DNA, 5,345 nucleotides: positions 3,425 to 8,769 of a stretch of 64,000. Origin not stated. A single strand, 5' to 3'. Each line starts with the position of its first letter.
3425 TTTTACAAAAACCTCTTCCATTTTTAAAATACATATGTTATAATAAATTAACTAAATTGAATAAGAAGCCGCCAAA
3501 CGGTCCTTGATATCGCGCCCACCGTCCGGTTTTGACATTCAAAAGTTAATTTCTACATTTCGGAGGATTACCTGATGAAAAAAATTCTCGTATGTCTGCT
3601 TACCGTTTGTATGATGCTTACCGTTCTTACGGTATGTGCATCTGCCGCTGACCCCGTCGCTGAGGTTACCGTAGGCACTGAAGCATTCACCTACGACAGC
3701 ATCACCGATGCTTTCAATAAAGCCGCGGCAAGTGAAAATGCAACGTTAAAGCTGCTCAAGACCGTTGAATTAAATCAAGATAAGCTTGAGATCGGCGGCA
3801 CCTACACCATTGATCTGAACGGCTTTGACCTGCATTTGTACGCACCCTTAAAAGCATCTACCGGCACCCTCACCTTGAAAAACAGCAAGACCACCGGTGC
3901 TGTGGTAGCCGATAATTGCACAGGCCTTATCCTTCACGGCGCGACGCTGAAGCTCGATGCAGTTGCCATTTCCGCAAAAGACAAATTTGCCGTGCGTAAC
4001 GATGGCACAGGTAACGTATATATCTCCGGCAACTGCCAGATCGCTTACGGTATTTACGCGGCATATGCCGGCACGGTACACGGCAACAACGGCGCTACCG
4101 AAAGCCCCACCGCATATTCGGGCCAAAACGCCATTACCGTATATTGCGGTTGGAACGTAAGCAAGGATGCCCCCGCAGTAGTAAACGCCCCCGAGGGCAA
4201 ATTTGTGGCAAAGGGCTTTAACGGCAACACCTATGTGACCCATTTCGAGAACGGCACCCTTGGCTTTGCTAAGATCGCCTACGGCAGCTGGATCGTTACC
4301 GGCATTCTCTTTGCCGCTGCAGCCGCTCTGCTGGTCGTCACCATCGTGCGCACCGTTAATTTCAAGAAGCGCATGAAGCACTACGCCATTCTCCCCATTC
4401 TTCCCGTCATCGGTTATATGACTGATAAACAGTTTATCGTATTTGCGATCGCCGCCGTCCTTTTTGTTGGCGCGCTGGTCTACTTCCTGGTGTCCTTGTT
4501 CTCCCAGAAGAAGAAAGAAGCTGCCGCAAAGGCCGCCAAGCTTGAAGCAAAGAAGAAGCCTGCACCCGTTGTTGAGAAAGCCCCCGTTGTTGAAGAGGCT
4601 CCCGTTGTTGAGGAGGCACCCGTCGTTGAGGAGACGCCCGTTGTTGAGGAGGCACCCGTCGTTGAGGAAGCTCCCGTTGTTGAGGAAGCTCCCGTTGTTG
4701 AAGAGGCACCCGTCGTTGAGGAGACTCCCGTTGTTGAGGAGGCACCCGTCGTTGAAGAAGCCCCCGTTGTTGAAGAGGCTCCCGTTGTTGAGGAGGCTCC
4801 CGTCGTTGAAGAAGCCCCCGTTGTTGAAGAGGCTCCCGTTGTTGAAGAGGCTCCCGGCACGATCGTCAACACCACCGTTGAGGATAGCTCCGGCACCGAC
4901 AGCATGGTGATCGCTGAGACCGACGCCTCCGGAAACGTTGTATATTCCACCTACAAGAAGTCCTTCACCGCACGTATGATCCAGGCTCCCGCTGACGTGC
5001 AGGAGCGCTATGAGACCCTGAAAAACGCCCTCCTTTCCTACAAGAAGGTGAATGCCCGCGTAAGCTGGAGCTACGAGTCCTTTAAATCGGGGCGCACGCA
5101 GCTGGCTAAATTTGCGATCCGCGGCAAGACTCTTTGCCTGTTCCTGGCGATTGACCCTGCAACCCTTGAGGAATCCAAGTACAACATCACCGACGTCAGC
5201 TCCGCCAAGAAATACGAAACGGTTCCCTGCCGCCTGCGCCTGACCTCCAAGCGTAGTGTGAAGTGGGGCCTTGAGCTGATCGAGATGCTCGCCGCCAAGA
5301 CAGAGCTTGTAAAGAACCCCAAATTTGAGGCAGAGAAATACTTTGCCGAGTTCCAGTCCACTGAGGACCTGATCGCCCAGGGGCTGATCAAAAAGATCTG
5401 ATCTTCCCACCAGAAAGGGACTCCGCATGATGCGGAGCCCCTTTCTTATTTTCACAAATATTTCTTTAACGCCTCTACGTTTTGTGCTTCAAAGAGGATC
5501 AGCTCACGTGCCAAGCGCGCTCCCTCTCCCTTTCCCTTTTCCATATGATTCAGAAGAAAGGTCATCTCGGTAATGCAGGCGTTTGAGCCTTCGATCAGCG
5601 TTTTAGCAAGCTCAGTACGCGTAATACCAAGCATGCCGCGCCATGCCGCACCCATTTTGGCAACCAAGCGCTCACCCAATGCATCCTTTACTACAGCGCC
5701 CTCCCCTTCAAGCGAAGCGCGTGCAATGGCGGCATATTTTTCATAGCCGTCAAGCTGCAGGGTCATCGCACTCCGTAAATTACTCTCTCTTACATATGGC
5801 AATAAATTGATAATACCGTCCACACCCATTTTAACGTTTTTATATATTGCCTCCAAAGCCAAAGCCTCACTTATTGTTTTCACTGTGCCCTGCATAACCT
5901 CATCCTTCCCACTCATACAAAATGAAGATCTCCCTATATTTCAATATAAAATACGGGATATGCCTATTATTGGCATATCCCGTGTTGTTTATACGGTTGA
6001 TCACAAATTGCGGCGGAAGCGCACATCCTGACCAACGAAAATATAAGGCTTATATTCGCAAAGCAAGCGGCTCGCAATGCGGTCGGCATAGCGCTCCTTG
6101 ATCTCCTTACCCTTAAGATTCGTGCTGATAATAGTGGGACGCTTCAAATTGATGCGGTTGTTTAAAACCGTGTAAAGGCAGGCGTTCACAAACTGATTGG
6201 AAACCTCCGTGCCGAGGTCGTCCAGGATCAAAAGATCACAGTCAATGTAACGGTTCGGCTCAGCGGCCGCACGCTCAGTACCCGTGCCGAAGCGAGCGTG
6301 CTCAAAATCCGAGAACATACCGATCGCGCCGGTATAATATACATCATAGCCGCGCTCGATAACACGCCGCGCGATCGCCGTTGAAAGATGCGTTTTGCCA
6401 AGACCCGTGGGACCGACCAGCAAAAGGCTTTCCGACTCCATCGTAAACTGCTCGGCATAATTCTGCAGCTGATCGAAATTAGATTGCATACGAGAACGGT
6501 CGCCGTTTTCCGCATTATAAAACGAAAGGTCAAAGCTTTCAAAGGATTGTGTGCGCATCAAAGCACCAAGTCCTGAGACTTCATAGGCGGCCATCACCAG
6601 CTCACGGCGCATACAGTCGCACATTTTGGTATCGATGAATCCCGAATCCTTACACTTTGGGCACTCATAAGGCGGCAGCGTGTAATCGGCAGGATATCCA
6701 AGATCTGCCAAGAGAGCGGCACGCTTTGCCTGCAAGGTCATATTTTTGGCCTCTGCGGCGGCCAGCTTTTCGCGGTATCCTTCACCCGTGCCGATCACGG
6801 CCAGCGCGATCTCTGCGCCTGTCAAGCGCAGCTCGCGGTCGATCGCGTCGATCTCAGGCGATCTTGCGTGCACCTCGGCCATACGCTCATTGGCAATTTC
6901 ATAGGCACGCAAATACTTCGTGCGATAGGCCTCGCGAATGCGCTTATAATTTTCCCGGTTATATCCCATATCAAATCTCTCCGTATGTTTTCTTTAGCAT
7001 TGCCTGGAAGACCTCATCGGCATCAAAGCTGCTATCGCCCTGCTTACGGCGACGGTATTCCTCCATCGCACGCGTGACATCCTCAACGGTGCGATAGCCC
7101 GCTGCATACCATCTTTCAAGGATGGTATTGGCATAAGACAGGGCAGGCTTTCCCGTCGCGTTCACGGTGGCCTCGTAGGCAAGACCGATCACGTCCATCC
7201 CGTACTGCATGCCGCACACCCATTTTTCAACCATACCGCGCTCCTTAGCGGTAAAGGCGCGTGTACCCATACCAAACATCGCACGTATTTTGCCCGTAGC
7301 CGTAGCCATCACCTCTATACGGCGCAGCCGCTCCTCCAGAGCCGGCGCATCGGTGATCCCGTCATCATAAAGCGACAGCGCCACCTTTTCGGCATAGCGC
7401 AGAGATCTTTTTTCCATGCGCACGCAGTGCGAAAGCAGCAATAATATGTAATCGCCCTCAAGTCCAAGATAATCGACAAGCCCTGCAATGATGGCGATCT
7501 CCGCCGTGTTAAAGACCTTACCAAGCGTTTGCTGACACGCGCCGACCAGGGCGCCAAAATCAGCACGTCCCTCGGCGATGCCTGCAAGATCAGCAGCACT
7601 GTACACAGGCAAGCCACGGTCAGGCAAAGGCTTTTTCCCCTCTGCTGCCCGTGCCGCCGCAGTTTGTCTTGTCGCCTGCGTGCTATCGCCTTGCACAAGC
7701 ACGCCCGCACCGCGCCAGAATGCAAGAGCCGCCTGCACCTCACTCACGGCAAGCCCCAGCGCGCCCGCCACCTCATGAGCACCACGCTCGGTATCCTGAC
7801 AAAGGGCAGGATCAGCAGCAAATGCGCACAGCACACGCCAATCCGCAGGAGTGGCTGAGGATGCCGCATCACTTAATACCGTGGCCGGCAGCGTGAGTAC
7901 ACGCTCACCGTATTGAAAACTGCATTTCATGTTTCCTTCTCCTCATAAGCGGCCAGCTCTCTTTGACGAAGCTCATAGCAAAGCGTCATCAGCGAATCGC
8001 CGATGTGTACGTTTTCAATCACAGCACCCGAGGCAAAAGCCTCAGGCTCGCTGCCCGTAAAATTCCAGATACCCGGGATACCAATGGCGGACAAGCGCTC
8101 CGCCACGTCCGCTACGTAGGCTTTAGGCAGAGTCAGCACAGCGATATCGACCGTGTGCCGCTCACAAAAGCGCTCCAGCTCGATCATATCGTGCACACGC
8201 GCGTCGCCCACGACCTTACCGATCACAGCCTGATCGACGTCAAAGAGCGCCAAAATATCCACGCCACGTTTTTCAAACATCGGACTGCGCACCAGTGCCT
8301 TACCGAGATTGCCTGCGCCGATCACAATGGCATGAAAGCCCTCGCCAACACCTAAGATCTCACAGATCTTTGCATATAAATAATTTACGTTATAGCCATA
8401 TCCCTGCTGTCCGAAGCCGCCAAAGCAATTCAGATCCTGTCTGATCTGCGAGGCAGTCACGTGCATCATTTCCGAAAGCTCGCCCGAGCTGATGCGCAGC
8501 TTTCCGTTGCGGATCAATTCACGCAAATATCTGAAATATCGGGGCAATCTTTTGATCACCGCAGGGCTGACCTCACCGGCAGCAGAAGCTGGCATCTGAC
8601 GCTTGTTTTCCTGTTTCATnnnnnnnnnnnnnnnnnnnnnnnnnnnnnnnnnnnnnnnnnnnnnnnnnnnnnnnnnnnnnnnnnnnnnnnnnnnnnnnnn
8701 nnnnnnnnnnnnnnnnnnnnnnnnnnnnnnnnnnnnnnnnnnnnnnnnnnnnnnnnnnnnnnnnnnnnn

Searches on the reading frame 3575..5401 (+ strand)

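Call 6: search_protein_families(library=ncbifam, proteins=[window:3575-5401:+])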
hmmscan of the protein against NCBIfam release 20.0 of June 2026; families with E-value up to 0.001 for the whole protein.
window:3575-5401:+ (608 aa): 2 families
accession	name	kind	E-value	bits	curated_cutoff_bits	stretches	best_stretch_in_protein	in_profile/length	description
NF038253.1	GBS_IgA_bnd_BAC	equivalog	3e-07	28.7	1700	1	325-436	821-932/1127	IgA Fc-binding protein BAC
NF008074.0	PRK10811.1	equivalog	0.00011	20.2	908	1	321-474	869-1023/1068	ribonuclease E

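Call 7: search_protein_families(library=pfam, proteins=[window:3575-5401:+])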
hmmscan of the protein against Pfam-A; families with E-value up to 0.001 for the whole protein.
window:3575-5401:+ (608 aa): 2 families
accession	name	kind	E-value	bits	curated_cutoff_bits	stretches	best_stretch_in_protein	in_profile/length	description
PF20854.2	LED_rpt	-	6.6e-06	26.5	59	0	363-420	10-67/176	LED repeat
PF11992.13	TgpA_N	-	0.00081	18.9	30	0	243-314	77-155/333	TgpA N-terminal domain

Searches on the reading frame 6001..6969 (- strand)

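Call 6: search_protein_families(library=ncbifam, proteins=[window:6001-6969:-])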
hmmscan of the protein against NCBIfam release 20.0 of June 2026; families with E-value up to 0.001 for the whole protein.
window:6001-6969:- (322 aa): 15 families
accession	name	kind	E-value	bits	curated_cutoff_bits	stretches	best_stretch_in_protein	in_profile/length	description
NF005304.0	PRK06835.1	equivalog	4.8e-86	288.8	215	1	5-321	3-324/330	ATP-binding protein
NF005992.0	PRK08116.1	subfamily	1.1e-32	113.2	189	1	141-317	77-252/269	hypothetical protein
NF038214.1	IS21_help_AAA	equivalog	5.4e-23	81.9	200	1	159-296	72-203/232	IS21-like element helper ATPase IstB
NF005378.0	PRK06921.1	subfamily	5.3e-17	61.8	207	1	100-318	32-256/266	hypothetical protein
NF005931.1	PRK07952.1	equivalog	1.1e-13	51.3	357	1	131-305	59-225/246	replicative helicase loader DnaC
TIGR00362.1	DnaA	equivalog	4.5e-13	49.1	343.9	1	171-302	129-258/437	chromosomal replication initiator protein DnaA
NF006505.0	PRK08939.1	equivalog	1.1e-12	47.8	228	1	147-295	125-270/306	primosomal protein DnaI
NF001154.0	PRK00149.3-3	equivalog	4e-12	45.9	410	1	169-302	140-273/462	chromosomal replication initiator protein DnaA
NF006038.0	PRK08181.1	subfamily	9.2e-12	44.8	317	1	177-287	105-211/271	transposase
NF009043.0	PRK12377.1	subfamily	1.7e-11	44.2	389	1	130-305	60-225/248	ATP-binding protein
NF006616.1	PRK09183.1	subfamily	2.4e-09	36.8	300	1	140-296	69-214/253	IS21-like element helper ATPase IstB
NF005098.0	PRK06526.1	subfamily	2.5e-08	33.7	296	1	118-273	52-200/266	transposase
TIGR03420.1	DnaA_homol_Hda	equivalog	1.3e-05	24.8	194.8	1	166-296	27-143/226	DnaA regulatory inactivator Hda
TIGR04291.1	arsen_driv_ArsA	equivalog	0.00023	20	650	1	116-213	261-354/565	arsenical pump-driving ATPase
NF003229.0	PRK04195.1-5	equivalog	0.00083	18.2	280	0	167-202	32-67/413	replication factor C large subunit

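Call 7: search_protein_families(library=pfam, proteins=[window:6001-6969:-])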
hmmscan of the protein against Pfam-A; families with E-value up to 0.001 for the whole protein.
window:6001-6969:- (322 aa): 4 families
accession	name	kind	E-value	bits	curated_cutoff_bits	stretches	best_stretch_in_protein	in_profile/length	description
PF01695.23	IstB_IS21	-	8e-19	68.5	24.1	1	139-296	60-205/238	IstB-like ATP binding protein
PF00308.24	Bac_DnaA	-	9.9e-09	36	23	1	172-302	27-155/162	Bacterial DnaA ATPAse domain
PF13191.12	AAA_16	-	9.7e-05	23.4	32.6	1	165-211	9-63/167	AAA ATPase domain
PF20720.3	nSTAND3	-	0.00053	20.1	27.2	1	173-216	11-54/155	Novel STAND NTPase 3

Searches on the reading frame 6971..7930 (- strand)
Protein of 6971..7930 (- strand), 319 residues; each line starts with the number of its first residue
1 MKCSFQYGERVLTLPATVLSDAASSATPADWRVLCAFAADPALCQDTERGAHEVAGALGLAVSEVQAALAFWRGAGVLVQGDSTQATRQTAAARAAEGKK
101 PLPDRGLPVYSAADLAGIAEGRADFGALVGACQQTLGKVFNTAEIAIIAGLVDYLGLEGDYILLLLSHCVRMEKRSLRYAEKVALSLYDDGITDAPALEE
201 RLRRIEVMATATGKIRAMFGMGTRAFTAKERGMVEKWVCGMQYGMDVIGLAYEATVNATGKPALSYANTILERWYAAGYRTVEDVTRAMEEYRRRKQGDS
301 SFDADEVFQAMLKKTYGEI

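Call 6: search_protein_families(library=ncbifam, proteins=[window:6971-7930:-])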
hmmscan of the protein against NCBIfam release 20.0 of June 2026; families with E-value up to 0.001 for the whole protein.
window:6971-7930:- (319 aa): 1 family
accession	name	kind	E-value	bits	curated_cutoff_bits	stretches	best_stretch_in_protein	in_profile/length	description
TIGR01446.1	DnaD_dom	domain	8.4e-11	41.9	24.95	1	225-286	12-72/73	DnaD domain protein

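Call 7: search_protein_families(library=pfam, proteins=[window:6971-7930:-])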
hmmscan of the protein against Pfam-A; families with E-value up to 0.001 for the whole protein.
window:6971-7930:- (319 aa): 1 family
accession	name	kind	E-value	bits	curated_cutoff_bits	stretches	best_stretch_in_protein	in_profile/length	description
PF07261.16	DnaB_2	-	3.5e-27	94.3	22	2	132-200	4-72/74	Replication initiation and membrane attachment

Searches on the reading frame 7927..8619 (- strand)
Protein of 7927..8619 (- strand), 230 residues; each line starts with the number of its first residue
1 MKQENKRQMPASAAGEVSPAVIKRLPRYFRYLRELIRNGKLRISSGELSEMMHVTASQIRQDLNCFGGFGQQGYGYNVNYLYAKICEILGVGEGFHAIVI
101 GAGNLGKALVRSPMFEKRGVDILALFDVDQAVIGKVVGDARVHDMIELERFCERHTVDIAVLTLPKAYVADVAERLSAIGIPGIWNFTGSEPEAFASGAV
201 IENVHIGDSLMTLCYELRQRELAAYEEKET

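Call 6: search_protein_families(library=ncbifam, proteins=[window:7927-8619:-])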
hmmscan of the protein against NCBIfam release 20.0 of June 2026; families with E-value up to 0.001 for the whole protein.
window:7927-8619:- (230 aa): 9 families
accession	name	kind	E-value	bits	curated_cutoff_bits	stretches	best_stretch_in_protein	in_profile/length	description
NF003990.0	PRK05472.1-4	equivalog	5e-77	258.3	233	1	15-221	5-210/214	redox-sensing transcriptional repressor Rex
NF003995.0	PRK05472.2-4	subfamily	5.2e-59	199.3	126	1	15-221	4-209/213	redox-sensing transcriptional repressor Rex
NF003993.0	PRK05472.2-2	equivalog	2.3e-48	164.5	217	1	18-221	7-209/212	redox-sensing transcriptional repressor Rex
NF003992.0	PRK05472.2-1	equivalog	2.9e-48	164.2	226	1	3-221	7-224/249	redox-sensing transcriptional repressor Rex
NF003989.0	PRK05472.1-3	equivalog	1.7e-46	158.7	177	1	16-221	7-211/215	redox-sensing transcriptional repressor Rex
NF003996.0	PRK05472.2-5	equivalog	2.1e-46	158.4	138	1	19-223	4-205/209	redox-sensing transcriptional repressor Rex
NF003994.0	PRK05472.2-3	equivalog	7e-45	153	130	1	15-213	7-204/217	redox-sensing transcriptional repressor Rex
NF003991.0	PRK05472.1-5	equivalog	8e-33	114.1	198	1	17-213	7-202/211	redox-sensing transcriptional repressor Rex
NF003988.0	PRK05472.1-1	equivalog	1.8e-25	90.2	321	1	17-221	7-212/214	redox-sensing transcriptional repressor Rex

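Call 7: search_protein_families(library=pfam, proteins=[window:7927-8619:-])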
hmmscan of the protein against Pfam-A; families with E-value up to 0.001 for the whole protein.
window:7927-8619:- (230 aa): 2 families
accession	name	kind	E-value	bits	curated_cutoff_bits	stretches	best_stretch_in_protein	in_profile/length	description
PF06971.19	Put_DNA-bind_N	-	2.1e-20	73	27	1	16-64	1-49/49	Putative DNA-binding protein N-terminus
PF02629.25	CoA_binding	-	7e-16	59.2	22.3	1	97-188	6-95/97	CoA binding domain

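Call 8: find_related_loci(query=window:7927-8619:-, collection=genome_contigs, flank=6000)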
Query window:7927-8619:- (230 aa) in genome_contigs; peptide patterns used: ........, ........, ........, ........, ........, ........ (x = any residue, [..] = any of these).
231 stretches matched a pattern; 66 encode a relative of the query (tblastn E <= 1e-3); 65 distinct loci.
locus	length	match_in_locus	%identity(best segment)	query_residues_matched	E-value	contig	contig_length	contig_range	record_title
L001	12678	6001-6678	85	3-227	5e-118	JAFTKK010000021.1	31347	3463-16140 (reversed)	MAG: Clostridia bacterium isolate RGIG3899 Roe_deer_Cecum-2__c117431, whole genome shotgun sequence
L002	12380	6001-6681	85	2-227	5e-117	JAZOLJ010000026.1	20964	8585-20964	MAG: Eubacteriales bacterium isolate T1900045655_YK20190349.MAGScoT_cleanbin_000010 SGB_8234_k141_2095830, whole genome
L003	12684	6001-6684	82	1-228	1e-116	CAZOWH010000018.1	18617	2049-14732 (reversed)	MAG TPA_asm: uncultured Lachnospiraceae bacterium isolate SRP315200_co1_859 genome assembly, contig: NODE_5604_length_18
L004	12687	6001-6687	81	1-229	1e-114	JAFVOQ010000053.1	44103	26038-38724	MAG: Clostridia bacterium isolate RGIG5254 Sheep_Colon-1__c501024, whole genome shotgun sequence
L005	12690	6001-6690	80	1-230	1e-113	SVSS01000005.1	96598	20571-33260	MAG: Oscillospiraceae bacterium isolate SIG675 NODE_5453_length_96598_cov_5.858652, whole genome shotgun sequence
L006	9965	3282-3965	81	1-228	2e-113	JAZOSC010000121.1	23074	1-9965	MAG: Eubacteriales bacterium isolate T1900045548_YK20190242.MAGScoT_cleanbin_000014 SGB_7857_k141_3188972, whole genome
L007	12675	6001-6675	81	1-226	1e-112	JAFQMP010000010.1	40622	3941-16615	MAG: Clostridia bacterium isolate RGIG1957 Goat_Cecum.Co__c502138, whole genome shotgun sequence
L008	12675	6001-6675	79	1-229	7e-112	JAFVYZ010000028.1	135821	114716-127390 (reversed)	MAG: Clostridia bacterium isolate RGIG5523 Sheep_Colon.Co__c1644593, whole genome shotgun sequence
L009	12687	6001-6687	81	1-230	3e-111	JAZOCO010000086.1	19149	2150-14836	MAG: Eubacteriales bacterium isolate T1900044756_TS20190222.MAGScoT_cleanbin_000010 SGB_2278_k141_647222, whole genome s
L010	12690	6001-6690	78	1-230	3e-110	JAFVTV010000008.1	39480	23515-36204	MAG: Clostridia bacterium isolate RGIG5389 Sheep_Colon-3__c149996, whole genome shotgun sequence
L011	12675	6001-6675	73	1-221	4e-97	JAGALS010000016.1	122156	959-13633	MAG: Clostridia bacterium isolate RGIG8557 Water_deer_Cecum-3__c122579, whole genome shotgun sequence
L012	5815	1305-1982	72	1-227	9e-96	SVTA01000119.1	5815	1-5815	MAG: Oscillospiraceae bacterium isolate SIG683 NODE_197542_length_5815_cov_1.815225, whole genome shotgun sequence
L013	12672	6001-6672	72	3-227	9e-95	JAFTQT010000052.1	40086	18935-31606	MAG: Clostridia bacterium isolate RGIG4064 Roe_deer_Cecum.Co__c727361, whole genome shotgun sequence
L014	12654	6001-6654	72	4-221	2e-94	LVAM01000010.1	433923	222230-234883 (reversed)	MAG: Clostridiales bacterium Firm_07 Firm_07_contig_293535, whole genome shotgun sequence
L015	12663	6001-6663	71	1-221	1e-93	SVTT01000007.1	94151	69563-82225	MAG: Oscillospiraceae bacterium isolate SIG702 NODE_5701_length_94151_cov_3.905375, whole genome shotgun sequence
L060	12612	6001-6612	60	17-221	7e-69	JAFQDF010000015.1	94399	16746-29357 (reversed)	MAG: Clostridia bacterium isolate RGIG1713 Goat_Cecum-2__c293287, whole genome shotgun sequence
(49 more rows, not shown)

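Call 69: search_protein_families(library=pfam, proteins=[L060:4438-5694:+], max_evalue=0.001)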
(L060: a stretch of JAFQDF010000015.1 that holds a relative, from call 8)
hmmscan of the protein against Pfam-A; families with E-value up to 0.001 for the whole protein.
L060:4438-5694:+ (418 aa): 1 family
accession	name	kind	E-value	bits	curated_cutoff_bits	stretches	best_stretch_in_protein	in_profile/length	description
PF00180.25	Iso_dh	-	2.3e-65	221.6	27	1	75-409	2-346/348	Isocitrate/isopropylmalate dehydrogenase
